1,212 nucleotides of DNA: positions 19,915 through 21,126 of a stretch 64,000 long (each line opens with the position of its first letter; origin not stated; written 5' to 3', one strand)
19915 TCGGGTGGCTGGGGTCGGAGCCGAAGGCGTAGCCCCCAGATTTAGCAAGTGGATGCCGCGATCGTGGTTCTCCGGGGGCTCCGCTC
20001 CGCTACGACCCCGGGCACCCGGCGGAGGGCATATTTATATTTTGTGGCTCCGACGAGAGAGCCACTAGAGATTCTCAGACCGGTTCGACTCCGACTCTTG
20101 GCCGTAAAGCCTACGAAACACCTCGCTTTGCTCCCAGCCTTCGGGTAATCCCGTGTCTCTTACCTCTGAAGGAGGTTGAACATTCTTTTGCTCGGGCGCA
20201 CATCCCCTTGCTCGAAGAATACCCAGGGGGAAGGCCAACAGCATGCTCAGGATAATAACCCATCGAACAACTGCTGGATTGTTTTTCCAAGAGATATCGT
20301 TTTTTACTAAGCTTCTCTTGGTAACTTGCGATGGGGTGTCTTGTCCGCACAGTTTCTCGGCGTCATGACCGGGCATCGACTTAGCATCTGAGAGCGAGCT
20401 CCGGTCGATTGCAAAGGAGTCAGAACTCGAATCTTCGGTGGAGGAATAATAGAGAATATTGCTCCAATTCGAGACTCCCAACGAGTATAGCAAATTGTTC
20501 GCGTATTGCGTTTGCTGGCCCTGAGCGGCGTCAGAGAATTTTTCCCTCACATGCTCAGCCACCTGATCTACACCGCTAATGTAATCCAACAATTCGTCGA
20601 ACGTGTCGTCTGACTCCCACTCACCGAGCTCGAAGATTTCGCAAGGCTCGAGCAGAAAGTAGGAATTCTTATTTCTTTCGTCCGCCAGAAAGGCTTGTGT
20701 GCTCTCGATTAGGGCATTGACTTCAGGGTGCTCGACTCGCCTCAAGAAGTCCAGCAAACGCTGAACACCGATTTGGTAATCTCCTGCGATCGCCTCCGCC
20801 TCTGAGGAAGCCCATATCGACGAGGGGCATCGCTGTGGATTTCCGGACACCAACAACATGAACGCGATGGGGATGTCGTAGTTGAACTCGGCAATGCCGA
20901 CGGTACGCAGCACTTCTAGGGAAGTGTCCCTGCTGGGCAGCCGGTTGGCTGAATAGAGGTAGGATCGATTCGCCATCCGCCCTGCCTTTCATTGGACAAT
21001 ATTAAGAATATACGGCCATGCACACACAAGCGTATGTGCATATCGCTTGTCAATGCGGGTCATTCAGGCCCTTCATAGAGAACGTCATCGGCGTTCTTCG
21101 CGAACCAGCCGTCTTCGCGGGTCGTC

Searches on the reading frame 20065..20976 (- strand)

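Call 90: search_protein_families(library=pfam, proteins=[window:20065-20976:-], max_evalue=0.001)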
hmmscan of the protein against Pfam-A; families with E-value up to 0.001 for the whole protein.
window:20065-20976:- (303 aa): 1 family
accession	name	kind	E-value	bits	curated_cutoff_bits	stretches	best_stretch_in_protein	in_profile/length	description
PF25135.1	DUF7822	-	4.4e-34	117.9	27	1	19-143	8-133/140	Domain of unknown function (DUF7822)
